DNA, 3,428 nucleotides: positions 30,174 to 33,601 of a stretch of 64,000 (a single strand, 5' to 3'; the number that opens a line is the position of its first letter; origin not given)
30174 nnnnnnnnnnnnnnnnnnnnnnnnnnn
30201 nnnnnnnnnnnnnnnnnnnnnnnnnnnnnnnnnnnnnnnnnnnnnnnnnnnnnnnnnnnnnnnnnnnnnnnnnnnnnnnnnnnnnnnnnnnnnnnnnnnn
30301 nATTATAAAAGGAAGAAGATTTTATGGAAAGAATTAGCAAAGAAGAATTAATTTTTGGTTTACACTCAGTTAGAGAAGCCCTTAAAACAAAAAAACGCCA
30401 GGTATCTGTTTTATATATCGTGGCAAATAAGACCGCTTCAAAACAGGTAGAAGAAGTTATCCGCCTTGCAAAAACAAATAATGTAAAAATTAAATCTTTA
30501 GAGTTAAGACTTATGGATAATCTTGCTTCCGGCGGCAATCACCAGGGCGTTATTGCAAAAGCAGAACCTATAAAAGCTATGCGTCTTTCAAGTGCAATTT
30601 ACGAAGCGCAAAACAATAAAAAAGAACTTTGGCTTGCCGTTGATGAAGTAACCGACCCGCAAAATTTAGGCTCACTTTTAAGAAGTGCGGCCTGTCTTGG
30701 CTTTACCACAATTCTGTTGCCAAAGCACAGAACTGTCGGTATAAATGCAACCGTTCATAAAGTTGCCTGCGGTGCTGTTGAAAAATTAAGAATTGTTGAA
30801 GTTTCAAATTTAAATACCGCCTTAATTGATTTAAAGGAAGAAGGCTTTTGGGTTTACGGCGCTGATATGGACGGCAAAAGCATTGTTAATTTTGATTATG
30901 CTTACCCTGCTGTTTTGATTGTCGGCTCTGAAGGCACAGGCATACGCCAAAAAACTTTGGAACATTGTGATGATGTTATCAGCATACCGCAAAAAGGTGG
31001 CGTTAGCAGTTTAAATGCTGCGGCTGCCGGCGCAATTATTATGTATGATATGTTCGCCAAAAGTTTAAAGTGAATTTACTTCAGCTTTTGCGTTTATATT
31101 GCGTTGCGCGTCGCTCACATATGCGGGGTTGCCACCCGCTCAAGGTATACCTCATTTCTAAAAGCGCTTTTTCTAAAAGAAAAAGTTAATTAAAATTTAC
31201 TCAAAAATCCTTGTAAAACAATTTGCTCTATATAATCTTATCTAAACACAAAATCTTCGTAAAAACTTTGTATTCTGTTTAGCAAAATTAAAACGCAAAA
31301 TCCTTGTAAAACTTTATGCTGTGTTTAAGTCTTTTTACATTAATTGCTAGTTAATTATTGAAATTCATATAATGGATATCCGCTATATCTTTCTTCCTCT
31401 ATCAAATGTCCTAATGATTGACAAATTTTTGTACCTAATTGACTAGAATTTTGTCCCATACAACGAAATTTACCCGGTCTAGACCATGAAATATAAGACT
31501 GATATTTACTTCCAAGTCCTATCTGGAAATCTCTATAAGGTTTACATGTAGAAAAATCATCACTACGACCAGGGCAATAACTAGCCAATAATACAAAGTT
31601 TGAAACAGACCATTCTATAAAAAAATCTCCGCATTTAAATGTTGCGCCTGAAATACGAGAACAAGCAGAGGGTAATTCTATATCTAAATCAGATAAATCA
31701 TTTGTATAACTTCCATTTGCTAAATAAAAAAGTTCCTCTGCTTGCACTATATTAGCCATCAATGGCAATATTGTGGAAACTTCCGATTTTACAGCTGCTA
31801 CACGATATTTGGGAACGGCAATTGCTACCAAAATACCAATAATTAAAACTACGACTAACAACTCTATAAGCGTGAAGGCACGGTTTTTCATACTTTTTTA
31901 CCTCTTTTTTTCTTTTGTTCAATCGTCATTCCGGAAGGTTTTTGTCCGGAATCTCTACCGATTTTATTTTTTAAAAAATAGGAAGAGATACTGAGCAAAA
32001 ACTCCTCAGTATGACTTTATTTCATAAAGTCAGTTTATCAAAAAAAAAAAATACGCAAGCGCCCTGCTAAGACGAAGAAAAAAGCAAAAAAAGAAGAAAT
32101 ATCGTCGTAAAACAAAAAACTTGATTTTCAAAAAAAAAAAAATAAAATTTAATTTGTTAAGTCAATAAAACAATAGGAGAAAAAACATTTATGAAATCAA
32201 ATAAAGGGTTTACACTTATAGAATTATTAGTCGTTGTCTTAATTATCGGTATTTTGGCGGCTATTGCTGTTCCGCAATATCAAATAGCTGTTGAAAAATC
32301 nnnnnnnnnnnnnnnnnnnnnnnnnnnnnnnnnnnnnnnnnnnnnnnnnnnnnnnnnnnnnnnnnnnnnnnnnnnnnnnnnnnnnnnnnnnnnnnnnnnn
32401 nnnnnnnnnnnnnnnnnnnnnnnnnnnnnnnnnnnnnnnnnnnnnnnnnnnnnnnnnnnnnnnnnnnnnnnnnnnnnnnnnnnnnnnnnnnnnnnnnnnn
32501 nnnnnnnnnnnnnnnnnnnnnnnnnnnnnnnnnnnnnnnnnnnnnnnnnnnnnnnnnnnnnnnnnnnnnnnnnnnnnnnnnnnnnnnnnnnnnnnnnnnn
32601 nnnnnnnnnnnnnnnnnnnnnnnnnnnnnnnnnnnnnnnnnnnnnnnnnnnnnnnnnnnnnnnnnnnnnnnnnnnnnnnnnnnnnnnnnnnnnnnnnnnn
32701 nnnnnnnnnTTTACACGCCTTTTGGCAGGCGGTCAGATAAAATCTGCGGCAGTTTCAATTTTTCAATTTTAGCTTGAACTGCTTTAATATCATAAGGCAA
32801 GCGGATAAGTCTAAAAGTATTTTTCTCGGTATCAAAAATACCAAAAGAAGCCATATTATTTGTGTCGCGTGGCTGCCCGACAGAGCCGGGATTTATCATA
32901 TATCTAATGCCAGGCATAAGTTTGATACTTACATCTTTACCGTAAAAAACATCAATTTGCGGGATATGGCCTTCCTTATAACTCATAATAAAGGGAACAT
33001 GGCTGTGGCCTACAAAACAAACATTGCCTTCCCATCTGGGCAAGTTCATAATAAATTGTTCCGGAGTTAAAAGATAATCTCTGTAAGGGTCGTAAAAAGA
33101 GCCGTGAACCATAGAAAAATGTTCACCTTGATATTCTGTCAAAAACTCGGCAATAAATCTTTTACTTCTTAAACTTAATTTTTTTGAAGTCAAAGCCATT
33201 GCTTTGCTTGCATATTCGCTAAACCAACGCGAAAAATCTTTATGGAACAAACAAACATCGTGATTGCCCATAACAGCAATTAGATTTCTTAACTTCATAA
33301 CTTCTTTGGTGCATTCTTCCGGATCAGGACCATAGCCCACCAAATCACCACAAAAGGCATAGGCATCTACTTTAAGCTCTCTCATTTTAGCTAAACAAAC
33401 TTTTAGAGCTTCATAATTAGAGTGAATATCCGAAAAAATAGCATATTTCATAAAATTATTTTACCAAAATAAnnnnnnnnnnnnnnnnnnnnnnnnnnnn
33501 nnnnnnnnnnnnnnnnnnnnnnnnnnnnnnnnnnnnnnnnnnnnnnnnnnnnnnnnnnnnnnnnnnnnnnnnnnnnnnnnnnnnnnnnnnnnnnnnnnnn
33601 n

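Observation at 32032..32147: Divergent pilin-like gene pair with back-to-back homopolymer-tract promoters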

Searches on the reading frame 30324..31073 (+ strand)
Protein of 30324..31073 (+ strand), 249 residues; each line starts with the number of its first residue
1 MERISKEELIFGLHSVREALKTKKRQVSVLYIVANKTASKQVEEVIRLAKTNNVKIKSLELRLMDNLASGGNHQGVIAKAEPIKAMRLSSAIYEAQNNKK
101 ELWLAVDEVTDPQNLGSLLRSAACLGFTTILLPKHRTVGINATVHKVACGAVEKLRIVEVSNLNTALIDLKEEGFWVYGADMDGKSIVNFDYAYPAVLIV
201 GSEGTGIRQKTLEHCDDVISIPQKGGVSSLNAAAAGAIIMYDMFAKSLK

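Call 14: find_encoding_contigs(protein=window:30324-31073:+, flank=4000, max_places=10)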
Protein window:30324-31073:+ (249 aa): no gene with exactly this product is on record in the collection.

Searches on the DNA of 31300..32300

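Call 41: search_rna_families(source=window, start=31300, end=32300, threshold=evalue, max_evalue=1)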
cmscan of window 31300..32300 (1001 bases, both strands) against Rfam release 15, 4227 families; matches with E-value up to 1: 2.
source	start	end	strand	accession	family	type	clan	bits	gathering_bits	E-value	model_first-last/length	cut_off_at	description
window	31932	32050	+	RF02575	DM_SisR1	Gene;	-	22.1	62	0.015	226-344/389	no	Drosophila melanogaster stable intronic sequence RNA 1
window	31685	31743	-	RF03737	mir-8315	Gene; miRNA;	-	18.3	80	0.85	1-60/60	no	mir-8315 microRNA precursor family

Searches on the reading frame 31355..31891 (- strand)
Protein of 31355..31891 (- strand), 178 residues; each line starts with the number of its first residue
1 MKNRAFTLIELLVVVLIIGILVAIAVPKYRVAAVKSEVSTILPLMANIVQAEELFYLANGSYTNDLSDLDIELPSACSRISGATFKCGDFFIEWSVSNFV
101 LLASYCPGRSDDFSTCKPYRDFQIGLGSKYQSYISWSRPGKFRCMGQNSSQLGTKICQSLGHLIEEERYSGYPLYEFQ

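Call 8: search_protein_families(library=pfam, proteins=[window:31355-31891:-], max_evalue=0.01)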
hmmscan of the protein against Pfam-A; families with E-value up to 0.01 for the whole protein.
window:31355-31891:- (178 aa): 1 family
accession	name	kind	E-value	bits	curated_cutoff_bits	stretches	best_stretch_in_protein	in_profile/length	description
PF07963.17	N_methyl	-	1.8e-07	30.9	21.2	1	2-25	3-26/27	Prokaryotic N-terminal methylation motif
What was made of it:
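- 31355..31891 (-): Pilin-like gene (178 aa) that starts MKNRA|FTLIEL; class linked to the type-2 (T-tract) promoter. PF07963 E = 1.8e-07 (call 8).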

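Call 12: find_encoding_contigs(protein=window:31355-31891:-, flank=3000, max_places=10)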
Protein window:31355-31891:- (178 aa): no gene with exactly this product is on record in the collection.

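Call 66: search_protein_families(library=ncbifam, proteins=[window:31355-31891:-], max_evalue=0.01)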
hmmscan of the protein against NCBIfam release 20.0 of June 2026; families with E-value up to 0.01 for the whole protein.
window:31355-31891:- (178 aa): 9 families
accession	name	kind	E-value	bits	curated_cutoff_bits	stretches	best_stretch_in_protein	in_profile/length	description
TIGR01710.1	typeII_sec_gspG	equivalog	1e-09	38.5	88.85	1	4-66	1-63/134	type II secretion system major pseudopilin GspG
NF041775.1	typeIV_PilA_Myxo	equivalog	1.5e-08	34.9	400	1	2-58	9-65/214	type IV pilin protein PilA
NF007862.0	PRK10574.1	equivalog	2.3e-08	34.3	138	1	2-64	3-65/145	prepilin peptidase-dependent pilin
TIGR02532.1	IV_pilin_GFxxxE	domain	3.2e-07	29.9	16.3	1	4-26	2-24/24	prepilin-type N-terminal cleavage/methylation domain-containing protein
NF040999.1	pilin_ComGC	equivalog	8.8e-07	29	75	1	4-30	2-28/84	competence type IV pilus major pilin ComGC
TIGR01708.2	typeII_sec_gspH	equivalog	4.1e-06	26.9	80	1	4-41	2-39/169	type II secretion system minor pseudopilin GspH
TIGR02596.1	TIGR02596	subfamily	0.00097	19.3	70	1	6-29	1-24/196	Verru_Chthon cassette protein D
NF041013.1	T4P_ComGE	equivalog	0.0028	17.7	49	1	2-29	2-29/83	competence type IV pilus minor pilin ComGE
NF040982.1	ComGD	equivalog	0.0074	16.7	70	0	3-26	1-23/139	competence type IV pilus minor pilin ComGD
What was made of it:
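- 31355..31891 (-): TIGR02532 passes its cutoff (call 66).
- On Type IV pilin / prepilin-type N-terminal cleavage-methylation proteins: PF07963 and TIGR02532 score above their cutoffs for both proteins (calls 8, 66).
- Checked: Both match PF07963 N_methyl and TIGR02532 (calls 8, 66).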

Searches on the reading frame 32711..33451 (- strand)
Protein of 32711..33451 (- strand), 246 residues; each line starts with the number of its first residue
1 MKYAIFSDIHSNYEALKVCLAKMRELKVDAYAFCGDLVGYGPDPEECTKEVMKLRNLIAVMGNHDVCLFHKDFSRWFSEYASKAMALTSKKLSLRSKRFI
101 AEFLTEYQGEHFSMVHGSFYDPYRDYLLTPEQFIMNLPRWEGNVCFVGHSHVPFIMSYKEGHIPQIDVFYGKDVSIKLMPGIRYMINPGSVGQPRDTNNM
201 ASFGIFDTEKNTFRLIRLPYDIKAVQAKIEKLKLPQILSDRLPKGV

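Call 13: find_encoding_contigs(protein=window:32711-33451:-, flank=4000, max_places=10)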
Protein window:32711-33451:- (246 aa): no gene with exactly this product is on record in the collection.
